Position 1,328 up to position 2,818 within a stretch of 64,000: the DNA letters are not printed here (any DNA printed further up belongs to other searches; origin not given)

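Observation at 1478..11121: Tandem array of seven LivK-family substrate-binding lipoproteins with no transporter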

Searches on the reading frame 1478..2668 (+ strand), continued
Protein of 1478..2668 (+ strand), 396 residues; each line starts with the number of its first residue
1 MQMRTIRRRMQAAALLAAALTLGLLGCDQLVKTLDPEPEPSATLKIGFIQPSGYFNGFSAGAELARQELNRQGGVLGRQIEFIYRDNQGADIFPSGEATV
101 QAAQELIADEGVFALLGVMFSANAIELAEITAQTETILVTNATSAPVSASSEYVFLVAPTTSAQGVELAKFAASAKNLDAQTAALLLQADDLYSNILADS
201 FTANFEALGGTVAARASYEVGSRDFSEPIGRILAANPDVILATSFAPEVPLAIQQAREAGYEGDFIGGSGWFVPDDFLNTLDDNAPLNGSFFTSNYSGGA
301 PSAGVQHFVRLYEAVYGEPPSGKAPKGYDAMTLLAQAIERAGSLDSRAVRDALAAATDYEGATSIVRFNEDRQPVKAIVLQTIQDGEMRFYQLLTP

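Call 79: search_solved_structures(query=window:1478-2665:+, max_evalue=1e-8, show_alignments=5)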
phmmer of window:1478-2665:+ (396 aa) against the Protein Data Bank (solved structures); distinct sequences matched with E-value up to 1e-8: 21.
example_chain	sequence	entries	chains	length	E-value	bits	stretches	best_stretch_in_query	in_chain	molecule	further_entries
3td9_A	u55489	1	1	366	2.6e-39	138.7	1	61-396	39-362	Branched chain amino acid ABC transporter, periplasmic amino acid-binding protein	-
4gnr_A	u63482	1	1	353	5.7e-27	98.1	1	42-394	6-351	ABC transporter substrate-binding protein-branched chain amino acid transport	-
4mlc_A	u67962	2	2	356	1.9e-25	93.1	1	39-390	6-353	Extracellular ligand-binding receptor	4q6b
3hut_A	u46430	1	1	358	5.2e-18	68.6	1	53-390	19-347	putative branched-chain amino acid ABC transporter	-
8tg1_A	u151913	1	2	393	4.6e-17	65.5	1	42-388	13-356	Extracellular ligand-binding receptor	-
4ey3_A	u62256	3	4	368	2.3e-16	63.2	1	43-356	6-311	Twin-arginine translocation pathway signal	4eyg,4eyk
4n0q_A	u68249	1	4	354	2.9e-14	56.3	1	55-370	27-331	Leu/Ile/Val-binding protein homolog 3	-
3i45_A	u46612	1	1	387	5.5e-14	55.4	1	57-353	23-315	Twin-arginine translocation pathway signal protein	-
4obb_A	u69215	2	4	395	7.7e-14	54.9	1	60-333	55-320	Amino acid/amide ABC transporter substrate-binding protein, HAAT family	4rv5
4nqr_A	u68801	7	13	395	1.1e-13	54.4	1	60-333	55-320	Amino acid/amide ABC transporter substrate-binding protein, HAAT family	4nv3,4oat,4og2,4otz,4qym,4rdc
3ip5_A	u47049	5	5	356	4.7e-12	49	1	58-374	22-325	ABC transporter, substrate binding protein (Amino acid)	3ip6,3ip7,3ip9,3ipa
3ipc_A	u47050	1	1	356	8e-12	48.3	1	58-374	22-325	ABC transporter, substrate binding protein (Amino acid)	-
2lbp_A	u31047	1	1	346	5.2e-11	45.6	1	60-351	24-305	LEUCINE-BINDING PROTEIN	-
8z0g_A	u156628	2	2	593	1.2e-10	44.4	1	55-270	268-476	Leu/Ile/Val-binding protein,Leu/Ile/Val-binding protein,mNeonGreen | NeIle,Leu/Ile/Val-binding protein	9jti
4evs_A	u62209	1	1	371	1.4e-10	44.2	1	72-251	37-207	PUTATIVE ABC TRANSPORTER SUBUNIT, SUBSTRATE-BINDING COMPONENT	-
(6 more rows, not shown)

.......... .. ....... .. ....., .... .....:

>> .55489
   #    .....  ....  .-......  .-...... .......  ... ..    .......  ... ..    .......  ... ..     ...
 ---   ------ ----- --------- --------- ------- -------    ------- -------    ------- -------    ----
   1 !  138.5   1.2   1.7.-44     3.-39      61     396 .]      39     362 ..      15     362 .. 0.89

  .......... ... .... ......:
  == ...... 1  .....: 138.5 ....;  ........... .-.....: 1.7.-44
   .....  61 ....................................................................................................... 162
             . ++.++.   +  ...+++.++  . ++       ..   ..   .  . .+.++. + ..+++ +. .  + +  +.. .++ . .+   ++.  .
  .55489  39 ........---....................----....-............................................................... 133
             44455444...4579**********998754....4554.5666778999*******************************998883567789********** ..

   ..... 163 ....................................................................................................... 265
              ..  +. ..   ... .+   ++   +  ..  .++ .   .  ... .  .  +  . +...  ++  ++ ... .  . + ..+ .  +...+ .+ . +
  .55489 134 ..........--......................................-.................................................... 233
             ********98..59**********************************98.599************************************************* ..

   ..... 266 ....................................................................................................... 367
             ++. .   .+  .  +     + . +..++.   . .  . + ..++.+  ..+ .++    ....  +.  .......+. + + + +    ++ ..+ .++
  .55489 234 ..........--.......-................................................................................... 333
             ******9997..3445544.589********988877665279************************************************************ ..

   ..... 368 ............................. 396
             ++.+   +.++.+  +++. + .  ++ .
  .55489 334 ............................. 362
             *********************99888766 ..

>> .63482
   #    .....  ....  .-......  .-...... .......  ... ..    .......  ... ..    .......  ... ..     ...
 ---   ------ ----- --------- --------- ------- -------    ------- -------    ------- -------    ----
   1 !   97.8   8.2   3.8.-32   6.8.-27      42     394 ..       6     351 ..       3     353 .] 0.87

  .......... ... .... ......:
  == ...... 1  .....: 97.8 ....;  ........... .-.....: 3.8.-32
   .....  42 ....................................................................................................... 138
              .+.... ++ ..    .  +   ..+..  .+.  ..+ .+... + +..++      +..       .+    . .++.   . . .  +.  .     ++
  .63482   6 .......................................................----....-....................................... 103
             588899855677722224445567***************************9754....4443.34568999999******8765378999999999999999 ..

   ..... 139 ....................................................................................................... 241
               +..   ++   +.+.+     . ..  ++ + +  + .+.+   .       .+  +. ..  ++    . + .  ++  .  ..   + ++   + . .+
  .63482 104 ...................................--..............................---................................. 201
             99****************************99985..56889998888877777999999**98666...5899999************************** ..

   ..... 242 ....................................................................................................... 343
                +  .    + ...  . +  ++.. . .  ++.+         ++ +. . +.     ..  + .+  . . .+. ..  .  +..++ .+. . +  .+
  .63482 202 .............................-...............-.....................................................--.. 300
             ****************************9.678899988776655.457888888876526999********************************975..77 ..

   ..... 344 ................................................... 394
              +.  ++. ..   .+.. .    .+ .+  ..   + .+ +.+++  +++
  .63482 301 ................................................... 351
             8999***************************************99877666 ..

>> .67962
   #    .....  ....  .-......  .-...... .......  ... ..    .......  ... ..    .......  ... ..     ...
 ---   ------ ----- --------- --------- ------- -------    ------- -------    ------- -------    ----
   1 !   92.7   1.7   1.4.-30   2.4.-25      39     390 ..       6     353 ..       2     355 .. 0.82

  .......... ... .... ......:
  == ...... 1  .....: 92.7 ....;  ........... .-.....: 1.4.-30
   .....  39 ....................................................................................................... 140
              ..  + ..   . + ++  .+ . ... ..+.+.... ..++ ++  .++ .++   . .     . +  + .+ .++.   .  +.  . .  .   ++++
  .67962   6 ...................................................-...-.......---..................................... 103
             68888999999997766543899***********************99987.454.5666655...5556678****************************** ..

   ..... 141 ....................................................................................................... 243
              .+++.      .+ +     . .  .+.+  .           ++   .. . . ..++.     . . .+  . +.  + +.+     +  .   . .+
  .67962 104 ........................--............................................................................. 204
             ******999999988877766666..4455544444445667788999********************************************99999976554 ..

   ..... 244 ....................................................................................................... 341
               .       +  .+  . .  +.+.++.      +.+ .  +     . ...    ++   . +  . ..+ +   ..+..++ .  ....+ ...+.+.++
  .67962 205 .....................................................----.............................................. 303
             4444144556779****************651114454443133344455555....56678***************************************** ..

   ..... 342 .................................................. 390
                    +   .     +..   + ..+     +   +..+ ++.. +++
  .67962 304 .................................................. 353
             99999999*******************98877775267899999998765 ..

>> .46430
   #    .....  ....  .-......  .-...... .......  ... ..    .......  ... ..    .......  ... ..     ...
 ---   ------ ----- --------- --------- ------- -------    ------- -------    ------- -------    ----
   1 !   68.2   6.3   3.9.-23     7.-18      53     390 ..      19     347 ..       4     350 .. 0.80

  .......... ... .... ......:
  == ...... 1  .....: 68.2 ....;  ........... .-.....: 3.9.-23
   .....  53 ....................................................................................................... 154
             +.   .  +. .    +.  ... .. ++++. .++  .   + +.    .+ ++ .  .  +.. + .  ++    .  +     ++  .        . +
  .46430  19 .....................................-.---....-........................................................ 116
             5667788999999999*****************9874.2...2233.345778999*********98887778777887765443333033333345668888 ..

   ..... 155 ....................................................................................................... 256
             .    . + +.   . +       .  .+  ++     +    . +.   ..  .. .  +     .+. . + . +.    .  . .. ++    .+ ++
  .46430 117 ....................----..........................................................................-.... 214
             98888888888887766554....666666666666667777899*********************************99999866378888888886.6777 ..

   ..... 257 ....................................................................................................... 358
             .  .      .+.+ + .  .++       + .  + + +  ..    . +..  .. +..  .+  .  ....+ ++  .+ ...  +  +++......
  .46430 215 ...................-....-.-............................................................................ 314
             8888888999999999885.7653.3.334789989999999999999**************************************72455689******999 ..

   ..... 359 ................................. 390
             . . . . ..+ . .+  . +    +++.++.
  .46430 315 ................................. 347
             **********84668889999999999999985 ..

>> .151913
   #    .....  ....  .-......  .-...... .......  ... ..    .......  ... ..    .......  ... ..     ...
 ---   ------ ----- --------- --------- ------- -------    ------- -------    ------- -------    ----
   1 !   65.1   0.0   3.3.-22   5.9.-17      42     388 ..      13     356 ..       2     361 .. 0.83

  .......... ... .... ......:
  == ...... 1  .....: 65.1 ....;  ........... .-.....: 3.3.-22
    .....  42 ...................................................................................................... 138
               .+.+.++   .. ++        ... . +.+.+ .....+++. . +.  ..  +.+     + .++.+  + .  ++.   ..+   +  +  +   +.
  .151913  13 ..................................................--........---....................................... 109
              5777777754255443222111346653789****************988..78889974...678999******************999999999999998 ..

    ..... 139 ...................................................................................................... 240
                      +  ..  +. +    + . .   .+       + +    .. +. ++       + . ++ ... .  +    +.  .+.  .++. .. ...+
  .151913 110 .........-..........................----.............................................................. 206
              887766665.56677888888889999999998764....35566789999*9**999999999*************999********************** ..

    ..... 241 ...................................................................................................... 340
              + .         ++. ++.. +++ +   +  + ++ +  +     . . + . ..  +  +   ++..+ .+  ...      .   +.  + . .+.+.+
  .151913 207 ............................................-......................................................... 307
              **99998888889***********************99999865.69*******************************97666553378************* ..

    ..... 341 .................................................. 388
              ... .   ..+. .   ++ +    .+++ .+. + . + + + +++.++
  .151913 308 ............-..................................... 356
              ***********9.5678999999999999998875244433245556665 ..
